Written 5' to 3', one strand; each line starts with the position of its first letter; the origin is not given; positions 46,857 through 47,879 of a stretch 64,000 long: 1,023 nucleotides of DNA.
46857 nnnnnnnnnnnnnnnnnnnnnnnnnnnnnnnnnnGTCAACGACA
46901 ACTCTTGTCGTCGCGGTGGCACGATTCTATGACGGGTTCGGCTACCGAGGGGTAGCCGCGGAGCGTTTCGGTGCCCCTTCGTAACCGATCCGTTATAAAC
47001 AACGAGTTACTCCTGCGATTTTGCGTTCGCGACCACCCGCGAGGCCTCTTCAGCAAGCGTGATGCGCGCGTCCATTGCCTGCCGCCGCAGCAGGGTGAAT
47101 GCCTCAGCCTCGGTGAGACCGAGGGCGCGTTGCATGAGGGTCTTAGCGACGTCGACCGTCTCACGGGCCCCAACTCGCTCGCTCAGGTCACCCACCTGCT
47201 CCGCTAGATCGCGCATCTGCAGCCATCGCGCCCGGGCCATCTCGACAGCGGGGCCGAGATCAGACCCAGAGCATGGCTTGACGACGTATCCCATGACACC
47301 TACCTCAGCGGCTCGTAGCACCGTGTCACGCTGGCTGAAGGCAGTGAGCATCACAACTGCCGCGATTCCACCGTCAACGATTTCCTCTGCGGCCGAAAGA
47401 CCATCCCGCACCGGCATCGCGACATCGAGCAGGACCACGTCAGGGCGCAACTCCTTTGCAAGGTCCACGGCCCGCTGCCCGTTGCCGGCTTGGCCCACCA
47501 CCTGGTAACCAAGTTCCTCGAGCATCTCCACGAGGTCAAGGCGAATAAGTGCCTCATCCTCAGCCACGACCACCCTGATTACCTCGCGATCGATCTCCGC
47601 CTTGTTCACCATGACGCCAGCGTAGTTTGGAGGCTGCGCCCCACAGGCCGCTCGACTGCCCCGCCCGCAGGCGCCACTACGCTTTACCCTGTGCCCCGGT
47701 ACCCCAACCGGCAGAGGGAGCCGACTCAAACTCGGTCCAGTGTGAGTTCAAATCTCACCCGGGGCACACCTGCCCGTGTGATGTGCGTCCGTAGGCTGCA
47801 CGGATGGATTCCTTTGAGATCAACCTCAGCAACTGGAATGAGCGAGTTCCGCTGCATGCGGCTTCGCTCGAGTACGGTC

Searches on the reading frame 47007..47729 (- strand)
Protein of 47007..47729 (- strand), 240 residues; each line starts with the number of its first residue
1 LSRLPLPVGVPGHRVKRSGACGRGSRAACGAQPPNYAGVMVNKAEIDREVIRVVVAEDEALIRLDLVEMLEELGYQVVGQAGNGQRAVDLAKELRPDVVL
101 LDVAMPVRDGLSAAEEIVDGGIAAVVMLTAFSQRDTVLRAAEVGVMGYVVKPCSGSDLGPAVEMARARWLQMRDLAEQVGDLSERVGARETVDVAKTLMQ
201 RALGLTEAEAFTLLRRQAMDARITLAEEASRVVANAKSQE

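Call 91: search_protein_families(library=ncbifam, proteins=[window:47007-47729:-], max_evalue=1e-10)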
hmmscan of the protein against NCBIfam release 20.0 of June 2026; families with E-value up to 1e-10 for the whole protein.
window:47007-47729:- (240 aa): 27 families (the best 25 are shown)
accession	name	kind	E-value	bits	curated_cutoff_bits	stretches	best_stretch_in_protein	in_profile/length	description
NF041367.1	CheY_Halo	equivalog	7.9e-21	74.6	200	1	53-157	1-105/114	chemotaxis protein CheY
NF001965.0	PRK00742.1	subfamily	4.8e-20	72.1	293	1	50-157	3-113/357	chemotaxis-specific protein-glutamate methyltransferase CheB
NF009206.0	PRK12555.1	subfamily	4.7e-17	62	342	1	51-157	1-110/340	chemotaxis-specific protein-glutamate methyltransferase CheB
NF008469.0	PRK11361.1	equivalog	9.3e-17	60.9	714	1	51-189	5-139/461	acetoacetate metabolism transcriptional regulator AtoC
NF045944.1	ResRegRpaBCyano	equivalog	2.7e-16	59.6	330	1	55-173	2-119/229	response regulator transcription factor RpaB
NF006623.1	PRK09191.1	subfamily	3e-16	60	240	1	43-143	129-231/258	PhyR family response regulator anti-anti-sigma factor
TIGR02875.1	spore_0_A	equivalog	6.4e-16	58.4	200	1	51-158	3-114/262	sporulation transcription factor Spo0A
NF040689.1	MtrAB_MtrA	equivalog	2e-15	56.8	300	1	54-188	3-135/219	MtrAB system response regulator MtrA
NF041733.1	resp_reg_CseB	equivalog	4.5e-15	55.7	350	1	52-179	2-123/228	two-component system response regulator CseB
NF007935.0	PRK10651.1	equivalog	5.8e-15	55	250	1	49-179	5-137/216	two-component system response regulator NarL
NF040534.1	resp_reg_YycF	equivalog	2.3e-14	53.2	340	1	52-168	2-117/231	response regulator YycF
NF008677.0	PRK11697.1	equivalog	3.7e-14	52.7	246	1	51-167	2-117/238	two-component system response regulator BtsR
NF052445.1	RespRegMctR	equivalog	1.4e-13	50.7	300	1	51-164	2-117/205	two-component system response regulator MctR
TIGR02154.1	PhoB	equivalog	3.3e-13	49.5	296.2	1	52-168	4-122/226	phosphate regulon transcriptional regulator PhoB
NF009973.0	PRK13435.1-4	equivalog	4.3e-13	49.5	158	1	45-163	3-119/154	response regulator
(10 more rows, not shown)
